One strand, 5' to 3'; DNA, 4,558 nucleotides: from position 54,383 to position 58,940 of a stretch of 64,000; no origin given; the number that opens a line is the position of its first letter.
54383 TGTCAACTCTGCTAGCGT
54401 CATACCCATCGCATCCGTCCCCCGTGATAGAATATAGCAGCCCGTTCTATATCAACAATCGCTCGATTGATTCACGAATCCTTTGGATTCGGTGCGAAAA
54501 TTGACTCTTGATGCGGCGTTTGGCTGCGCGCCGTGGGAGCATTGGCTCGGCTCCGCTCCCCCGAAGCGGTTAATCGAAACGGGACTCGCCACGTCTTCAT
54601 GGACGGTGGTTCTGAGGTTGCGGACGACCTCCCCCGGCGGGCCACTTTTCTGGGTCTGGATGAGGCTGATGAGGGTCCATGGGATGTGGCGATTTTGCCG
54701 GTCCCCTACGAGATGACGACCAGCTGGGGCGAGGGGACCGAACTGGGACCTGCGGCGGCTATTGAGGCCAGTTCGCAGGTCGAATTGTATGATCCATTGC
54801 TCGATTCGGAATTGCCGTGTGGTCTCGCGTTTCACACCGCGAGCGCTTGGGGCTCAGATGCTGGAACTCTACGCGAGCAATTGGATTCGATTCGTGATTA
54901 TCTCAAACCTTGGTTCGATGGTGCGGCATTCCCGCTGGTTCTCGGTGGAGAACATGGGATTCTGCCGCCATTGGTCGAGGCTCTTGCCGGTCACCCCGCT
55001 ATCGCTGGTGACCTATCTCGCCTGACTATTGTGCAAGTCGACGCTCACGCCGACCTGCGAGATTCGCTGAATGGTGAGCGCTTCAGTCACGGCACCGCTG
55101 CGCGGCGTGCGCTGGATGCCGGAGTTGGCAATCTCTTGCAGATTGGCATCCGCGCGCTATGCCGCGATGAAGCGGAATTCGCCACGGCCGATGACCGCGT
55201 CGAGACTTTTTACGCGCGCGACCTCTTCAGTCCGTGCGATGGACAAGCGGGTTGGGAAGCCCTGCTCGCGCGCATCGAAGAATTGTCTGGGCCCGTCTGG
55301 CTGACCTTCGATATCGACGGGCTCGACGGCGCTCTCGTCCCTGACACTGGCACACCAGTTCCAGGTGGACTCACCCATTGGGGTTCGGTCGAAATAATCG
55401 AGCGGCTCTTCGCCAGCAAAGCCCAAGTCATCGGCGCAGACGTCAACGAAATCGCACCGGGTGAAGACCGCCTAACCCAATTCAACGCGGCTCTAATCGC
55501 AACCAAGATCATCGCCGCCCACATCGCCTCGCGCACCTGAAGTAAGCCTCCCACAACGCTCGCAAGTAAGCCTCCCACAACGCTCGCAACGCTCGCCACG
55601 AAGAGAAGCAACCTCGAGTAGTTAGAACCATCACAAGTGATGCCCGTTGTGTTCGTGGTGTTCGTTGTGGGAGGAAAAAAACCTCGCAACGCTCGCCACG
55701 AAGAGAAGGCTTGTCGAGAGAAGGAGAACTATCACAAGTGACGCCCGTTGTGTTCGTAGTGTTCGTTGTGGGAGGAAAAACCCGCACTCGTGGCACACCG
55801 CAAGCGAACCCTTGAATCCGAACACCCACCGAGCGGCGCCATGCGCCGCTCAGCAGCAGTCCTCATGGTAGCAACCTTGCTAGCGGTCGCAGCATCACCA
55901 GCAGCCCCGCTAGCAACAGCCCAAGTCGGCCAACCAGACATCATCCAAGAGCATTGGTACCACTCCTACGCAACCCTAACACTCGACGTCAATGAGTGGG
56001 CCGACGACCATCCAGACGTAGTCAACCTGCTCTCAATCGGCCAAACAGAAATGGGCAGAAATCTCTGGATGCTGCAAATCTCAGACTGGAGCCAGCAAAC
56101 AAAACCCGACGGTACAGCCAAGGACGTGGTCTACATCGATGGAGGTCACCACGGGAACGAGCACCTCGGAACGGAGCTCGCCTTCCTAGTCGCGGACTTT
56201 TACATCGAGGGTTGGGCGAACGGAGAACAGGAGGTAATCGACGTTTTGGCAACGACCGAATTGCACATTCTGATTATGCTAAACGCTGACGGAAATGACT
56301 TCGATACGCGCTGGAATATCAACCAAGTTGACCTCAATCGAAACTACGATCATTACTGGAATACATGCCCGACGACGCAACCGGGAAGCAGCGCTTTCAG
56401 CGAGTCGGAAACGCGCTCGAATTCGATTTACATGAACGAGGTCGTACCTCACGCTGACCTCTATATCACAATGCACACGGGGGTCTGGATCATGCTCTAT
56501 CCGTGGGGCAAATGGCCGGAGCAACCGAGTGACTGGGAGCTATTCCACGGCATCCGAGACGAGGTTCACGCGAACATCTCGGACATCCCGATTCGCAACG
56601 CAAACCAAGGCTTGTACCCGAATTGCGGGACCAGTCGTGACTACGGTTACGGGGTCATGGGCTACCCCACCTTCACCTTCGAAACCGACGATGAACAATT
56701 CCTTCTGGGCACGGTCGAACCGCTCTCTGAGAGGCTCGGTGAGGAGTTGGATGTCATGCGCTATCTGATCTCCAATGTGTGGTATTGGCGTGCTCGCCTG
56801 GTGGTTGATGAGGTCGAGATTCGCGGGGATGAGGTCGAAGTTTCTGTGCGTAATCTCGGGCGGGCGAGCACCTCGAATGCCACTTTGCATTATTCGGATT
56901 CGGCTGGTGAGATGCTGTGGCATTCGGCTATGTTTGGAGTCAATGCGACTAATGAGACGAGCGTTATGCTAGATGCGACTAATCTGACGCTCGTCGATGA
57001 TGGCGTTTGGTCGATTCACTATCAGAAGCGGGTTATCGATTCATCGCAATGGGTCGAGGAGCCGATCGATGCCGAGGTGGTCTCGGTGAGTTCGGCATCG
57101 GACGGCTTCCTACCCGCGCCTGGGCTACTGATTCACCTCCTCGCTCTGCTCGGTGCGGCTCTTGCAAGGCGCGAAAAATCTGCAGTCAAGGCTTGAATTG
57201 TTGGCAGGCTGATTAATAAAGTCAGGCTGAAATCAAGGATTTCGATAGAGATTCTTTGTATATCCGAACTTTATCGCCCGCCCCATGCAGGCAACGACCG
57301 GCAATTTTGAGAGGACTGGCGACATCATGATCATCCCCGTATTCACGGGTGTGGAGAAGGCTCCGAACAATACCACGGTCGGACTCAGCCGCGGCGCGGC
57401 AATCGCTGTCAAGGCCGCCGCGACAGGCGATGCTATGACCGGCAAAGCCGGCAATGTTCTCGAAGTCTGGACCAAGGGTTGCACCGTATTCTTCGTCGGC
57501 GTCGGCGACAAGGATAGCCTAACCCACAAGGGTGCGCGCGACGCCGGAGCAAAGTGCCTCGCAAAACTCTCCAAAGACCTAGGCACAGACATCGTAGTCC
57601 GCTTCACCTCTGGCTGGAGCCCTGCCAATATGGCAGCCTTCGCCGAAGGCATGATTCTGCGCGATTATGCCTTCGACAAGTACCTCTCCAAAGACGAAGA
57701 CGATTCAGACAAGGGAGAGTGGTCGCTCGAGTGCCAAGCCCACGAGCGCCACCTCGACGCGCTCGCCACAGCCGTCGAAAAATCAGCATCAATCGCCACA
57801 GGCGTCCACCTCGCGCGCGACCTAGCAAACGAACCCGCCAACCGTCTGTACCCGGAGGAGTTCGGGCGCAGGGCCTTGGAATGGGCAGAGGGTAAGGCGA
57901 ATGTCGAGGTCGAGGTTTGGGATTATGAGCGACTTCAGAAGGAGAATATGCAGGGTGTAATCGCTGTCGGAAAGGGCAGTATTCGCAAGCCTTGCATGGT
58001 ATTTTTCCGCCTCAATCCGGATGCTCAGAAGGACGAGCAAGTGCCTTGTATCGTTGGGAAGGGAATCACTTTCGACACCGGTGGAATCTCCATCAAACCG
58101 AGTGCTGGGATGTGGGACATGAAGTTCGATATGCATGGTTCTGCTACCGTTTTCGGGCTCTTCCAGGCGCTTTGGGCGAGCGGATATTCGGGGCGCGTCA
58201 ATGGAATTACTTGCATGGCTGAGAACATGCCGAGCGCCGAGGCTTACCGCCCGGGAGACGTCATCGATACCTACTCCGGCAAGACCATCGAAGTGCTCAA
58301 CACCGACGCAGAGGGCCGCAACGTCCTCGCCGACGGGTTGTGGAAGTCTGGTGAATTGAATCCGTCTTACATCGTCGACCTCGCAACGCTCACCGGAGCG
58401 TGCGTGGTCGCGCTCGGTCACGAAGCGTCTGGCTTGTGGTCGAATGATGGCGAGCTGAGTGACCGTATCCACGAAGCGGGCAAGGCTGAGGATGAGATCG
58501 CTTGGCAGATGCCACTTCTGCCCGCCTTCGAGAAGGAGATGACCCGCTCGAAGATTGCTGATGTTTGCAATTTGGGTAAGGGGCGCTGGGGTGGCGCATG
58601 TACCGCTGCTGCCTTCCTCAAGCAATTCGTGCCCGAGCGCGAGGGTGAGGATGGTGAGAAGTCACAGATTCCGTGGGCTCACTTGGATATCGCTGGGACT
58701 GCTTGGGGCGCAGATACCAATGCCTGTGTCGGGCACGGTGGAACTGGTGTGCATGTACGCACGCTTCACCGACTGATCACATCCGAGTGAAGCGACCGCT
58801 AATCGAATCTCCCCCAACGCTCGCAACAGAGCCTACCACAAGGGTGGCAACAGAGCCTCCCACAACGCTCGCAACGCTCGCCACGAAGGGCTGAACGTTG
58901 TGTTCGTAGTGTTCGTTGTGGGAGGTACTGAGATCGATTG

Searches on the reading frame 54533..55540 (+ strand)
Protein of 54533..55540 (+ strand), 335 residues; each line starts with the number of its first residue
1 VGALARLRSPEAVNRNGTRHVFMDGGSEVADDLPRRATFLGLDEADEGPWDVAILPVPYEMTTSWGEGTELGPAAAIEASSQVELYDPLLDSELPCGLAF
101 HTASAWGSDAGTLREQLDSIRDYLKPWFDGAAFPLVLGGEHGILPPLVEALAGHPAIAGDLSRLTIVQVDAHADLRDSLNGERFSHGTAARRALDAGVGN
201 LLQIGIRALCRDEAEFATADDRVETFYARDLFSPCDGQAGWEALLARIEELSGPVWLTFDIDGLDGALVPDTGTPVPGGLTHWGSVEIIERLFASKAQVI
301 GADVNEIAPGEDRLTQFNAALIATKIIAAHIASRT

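Call 73: search_protein_families(library=pfam, proteins=[window:54533-55540:+], max_evalue=0.001)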
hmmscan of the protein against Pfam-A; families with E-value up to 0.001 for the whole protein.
window:54533-55540:+ (335 aa): 1 family
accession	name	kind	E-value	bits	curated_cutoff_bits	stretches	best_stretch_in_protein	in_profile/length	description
PF00491.26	Arginase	-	3.2e-49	168.3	22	1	51-325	2-276/280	Arginase family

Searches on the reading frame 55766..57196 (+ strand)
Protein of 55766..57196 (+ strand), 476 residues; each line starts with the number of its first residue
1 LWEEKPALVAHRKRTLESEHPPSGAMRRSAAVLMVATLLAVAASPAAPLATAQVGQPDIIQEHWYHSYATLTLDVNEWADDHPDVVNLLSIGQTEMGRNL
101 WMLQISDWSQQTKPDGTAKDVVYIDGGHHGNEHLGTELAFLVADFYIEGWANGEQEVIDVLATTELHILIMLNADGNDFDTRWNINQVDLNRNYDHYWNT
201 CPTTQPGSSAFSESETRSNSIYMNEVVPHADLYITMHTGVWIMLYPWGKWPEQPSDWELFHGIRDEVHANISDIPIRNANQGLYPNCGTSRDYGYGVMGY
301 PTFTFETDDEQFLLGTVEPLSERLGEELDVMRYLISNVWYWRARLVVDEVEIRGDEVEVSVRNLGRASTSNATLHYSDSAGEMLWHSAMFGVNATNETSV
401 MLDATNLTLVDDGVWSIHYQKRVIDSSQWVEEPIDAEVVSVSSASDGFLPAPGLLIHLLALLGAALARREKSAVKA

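Call 73: search_protein_families(library=pfam, proteins=[window:55766-57196:+], max_evalue=0.001)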
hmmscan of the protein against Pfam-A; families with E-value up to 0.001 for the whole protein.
window:55766-57196:+ (476 aa): 2 families
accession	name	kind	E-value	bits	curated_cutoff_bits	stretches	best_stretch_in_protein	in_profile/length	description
PF00246.29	Peptidase_M14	-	3.9e-39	135.4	21.6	1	77-313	7-270/286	Zinc carboxypeptidase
PF24827.1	AstE_AspA_cat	-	0.00041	20.4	25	0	121-258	4-126/192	Succinylglutamate desuccinylase/Aspartoacylase catalytic domain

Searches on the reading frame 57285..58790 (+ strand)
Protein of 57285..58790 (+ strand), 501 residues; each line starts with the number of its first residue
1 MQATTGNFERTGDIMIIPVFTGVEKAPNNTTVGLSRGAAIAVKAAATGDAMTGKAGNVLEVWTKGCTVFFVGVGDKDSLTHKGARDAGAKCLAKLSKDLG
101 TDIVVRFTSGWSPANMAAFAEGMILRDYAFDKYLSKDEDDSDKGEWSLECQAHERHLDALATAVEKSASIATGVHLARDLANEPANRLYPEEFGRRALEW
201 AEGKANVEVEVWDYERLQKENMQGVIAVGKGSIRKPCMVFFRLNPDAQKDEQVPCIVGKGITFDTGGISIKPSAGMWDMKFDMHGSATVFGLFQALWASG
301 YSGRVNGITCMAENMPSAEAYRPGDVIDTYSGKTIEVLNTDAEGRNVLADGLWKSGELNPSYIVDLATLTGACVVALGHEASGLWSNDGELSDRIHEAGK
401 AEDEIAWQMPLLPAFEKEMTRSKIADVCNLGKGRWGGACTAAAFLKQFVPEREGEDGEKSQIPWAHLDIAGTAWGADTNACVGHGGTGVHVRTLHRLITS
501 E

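Call 73: search_protein_families(library=pfam, proteins=[window:57285-58790:+], max_evalue=0.001)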
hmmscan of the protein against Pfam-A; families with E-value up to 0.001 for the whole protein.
window:57285-58790:+ (501 aa): 2 families
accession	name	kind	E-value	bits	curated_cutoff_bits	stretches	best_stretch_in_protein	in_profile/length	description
PF00883.26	Peptidase_M17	-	1e-110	370.3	25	1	176-494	2-309/310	Cytosol aminopeptidase family, catalytic domain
PF02789.23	Peptidase_M17_N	-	2.9e-12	47.1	23.4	1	16-136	1-128/129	Cytosol aminopeptidase family, N-terminal domain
